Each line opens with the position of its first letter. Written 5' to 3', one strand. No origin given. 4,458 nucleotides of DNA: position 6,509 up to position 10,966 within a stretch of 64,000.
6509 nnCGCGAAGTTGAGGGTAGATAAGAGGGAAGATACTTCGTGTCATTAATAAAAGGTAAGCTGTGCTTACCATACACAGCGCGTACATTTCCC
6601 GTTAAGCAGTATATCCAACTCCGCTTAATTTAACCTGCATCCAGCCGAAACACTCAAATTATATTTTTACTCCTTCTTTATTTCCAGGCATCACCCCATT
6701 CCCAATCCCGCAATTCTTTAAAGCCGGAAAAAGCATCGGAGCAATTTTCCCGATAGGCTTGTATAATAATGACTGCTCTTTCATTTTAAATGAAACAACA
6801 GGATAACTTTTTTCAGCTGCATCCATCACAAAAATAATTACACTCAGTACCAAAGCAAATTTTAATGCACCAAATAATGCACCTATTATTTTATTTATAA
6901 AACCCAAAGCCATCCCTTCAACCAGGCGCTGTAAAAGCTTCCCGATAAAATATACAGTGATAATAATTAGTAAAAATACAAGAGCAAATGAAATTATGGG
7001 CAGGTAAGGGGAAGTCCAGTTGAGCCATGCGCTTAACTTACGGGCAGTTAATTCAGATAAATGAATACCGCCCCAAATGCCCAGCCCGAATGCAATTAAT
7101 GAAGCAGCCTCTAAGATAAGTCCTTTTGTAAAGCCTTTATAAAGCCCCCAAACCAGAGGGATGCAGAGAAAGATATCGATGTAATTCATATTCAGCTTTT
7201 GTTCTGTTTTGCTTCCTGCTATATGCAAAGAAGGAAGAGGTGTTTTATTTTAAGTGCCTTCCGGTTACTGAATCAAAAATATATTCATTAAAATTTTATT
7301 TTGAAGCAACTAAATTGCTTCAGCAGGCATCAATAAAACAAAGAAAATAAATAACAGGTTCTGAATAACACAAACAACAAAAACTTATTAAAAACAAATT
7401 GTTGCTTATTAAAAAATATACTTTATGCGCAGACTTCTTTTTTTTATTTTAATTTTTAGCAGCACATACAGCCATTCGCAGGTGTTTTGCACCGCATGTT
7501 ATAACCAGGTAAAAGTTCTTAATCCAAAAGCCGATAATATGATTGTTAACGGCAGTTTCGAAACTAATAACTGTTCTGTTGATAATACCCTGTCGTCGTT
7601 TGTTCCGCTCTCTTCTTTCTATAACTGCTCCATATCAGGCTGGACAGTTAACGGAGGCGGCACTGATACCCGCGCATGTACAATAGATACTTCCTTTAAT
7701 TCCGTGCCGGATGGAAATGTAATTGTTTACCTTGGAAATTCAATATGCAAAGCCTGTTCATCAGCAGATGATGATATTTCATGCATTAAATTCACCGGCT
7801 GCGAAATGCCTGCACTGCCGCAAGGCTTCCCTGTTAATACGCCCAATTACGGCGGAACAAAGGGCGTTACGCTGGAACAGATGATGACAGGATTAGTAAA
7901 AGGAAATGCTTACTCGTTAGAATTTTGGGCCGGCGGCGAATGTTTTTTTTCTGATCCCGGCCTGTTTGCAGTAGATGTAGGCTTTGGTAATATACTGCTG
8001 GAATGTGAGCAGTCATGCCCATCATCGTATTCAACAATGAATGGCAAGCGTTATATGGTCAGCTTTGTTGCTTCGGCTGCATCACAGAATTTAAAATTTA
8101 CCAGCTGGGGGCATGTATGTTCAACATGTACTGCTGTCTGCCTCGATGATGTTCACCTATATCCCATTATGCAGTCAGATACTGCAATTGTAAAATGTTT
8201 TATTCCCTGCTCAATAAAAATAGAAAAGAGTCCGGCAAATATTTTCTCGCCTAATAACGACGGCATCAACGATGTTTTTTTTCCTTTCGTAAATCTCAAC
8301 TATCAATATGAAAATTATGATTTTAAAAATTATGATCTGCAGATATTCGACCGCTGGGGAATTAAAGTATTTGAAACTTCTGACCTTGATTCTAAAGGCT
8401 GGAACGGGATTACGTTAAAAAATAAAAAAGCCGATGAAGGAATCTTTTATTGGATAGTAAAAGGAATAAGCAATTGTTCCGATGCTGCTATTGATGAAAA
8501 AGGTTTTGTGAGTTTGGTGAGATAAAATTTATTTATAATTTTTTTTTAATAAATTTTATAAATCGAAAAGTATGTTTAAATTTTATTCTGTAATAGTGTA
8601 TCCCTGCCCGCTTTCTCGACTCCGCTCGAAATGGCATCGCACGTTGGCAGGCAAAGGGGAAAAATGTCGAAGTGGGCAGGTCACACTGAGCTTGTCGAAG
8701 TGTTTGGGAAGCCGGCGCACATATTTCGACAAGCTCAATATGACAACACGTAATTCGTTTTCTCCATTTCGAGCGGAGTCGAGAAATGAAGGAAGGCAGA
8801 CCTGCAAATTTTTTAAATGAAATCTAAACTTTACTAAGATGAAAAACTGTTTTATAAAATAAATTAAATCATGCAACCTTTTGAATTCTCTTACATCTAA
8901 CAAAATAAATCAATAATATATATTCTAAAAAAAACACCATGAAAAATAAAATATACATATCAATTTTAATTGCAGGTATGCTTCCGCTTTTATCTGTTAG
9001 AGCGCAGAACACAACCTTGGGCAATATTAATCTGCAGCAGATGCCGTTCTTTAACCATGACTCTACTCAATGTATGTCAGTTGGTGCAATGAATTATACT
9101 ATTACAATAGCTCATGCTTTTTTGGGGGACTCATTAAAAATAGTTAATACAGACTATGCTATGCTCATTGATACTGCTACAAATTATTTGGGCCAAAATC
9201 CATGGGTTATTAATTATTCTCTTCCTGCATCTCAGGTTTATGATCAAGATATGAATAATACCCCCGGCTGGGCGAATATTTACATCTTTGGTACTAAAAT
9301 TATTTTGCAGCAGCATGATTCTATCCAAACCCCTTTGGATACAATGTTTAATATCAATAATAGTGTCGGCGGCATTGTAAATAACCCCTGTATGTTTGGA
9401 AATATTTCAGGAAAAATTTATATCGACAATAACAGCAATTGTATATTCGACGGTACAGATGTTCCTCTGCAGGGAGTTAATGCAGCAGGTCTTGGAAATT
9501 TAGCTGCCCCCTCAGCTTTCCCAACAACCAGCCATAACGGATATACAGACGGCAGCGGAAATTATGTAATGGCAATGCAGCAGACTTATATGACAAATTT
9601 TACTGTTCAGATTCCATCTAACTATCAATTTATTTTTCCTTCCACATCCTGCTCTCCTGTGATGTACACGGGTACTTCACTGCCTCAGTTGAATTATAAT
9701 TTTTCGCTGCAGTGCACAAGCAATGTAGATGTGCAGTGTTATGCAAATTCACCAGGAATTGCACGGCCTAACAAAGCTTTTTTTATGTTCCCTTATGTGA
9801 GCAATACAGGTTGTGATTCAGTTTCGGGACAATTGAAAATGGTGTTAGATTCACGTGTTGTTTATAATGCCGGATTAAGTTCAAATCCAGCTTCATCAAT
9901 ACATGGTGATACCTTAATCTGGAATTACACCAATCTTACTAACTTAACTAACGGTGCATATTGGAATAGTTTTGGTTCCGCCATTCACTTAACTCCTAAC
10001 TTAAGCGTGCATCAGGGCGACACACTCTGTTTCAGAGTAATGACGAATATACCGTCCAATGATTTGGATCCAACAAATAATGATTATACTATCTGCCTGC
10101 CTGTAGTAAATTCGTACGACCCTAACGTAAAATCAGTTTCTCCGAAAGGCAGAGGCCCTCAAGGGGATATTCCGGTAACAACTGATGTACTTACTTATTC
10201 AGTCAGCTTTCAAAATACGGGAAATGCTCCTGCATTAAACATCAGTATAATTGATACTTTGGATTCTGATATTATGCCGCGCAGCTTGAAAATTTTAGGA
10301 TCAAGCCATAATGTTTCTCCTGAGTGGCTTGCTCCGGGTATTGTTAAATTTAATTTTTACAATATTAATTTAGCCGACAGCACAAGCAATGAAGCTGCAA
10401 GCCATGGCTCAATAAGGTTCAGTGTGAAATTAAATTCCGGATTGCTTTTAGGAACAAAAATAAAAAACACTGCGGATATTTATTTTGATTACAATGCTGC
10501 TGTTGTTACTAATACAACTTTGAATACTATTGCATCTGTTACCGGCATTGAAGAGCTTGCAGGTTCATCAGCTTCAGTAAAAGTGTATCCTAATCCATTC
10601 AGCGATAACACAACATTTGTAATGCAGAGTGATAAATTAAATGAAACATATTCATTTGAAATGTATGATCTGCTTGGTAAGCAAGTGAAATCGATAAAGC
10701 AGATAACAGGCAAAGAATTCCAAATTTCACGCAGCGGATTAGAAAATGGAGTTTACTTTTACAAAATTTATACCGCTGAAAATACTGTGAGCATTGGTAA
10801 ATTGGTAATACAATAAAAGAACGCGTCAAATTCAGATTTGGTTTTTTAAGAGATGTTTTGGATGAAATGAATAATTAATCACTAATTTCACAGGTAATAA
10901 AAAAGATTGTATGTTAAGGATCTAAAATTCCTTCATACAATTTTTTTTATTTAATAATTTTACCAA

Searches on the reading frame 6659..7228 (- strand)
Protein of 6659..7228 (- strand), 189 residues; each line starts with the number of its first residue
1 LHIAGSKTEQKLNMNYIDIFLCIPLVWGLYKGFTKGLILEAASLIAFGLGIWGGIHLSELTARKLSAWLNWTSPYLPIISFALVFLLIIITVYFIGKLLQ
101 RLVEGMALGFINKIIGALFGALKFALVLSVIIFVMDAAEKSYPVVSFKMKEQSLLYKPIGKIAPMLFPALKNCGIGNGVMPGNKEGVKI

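Call 76: search_protein_families(library=pfam, proteins=[window:6659-7228:-], max_evalue=0.001)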
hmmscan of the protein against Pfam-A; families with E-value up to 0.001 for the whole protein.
window:6659-7228:- (189 aa): 1 family
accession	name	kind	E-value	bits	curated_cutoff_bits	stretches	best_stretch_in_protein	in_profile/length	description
PF02674.22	Colicin_V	-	1.5e-25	90.3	29.3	1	17-163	1-143/144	Colicin V production protein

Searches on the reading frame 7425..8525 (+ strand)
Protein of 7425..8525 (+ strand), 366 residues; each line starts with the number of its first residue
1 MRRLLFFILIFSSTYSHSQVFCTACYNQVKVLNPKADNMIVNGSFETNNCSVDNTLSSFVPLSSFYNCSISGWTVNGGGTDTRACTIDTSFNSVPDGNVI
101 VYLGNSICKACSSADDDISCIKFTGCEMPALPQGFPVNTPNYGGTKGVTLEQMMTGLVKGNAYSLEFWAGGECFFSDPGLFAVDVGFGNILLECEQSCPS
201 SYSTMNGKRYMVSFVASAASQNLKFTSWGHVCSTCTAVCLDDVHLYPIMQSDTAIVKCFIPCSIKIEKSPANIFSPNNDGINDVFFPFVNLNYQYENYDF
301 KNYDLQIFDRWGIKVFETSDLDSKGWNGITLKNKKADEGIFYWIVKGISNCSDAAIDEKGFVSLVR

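Call 22: search_protein_families(library=pfam, proteins=[window:7425-8525:+], max_evalue=0.0001)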
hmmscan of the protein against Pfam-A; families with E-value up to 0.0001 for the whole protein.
window:7425-8525:+ (366 aa): 1 family
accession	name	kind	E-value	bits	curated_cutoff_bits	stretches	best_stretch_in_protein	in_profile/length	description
PF13585.12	CHU_C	-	4.1e-15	56.1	27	1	271-363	4-85/86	CHU_C Type IX secretion signal domain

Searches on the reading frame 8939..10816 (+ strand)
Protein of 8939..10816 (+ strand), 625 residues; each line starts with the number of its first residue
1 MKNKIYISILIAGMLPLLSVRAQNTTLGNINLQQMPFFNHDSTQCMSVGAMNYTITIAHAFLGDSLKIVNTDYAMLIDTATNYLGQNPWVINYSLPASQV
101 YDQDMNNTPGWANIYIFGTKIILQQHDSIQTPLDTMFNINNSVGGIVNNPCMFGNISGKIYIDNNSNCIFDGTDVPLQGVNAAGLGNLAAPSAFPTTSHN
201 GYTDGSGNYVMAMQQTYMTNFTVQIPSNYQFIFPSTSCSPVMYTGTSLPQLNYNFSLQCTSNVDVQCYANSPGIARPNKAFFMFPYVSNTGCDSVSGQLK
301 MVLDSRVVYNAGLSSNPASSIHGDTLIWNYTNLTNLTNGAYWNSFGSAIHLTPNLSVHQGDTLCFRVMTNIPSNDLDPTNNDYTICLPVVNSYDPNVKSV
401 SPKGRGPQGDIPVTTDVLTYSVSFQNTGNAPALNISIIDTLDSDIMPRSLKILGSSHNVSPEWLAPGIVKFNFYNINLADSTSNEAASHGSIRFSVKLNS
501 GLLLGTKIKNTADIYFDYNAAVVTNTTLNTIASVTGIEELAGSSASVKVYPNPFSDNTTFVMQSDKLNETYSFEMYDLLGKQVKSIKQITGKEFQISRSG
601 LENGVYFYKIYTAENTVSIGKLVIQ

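Call 22: search_protein_families(library=pfam, proteins=[window:8939-10816:+], max_evalue=0.0001)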
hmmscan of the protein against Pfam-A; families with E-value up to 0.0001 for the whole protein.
window:8939-10816:+ (625 aa): 2 families
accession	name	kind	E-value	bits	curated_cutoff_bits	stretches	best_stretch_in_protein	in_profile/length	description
PF24595.1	DUF7619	-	1.1e-39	136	27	1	394-530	1-133/133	Domain of unknown function (DUF7619)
PF18962.6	Por_Secre_tail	-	3.5e-12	46.9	27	1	549-624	1-75/75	Secretion system C-terminal sorting domain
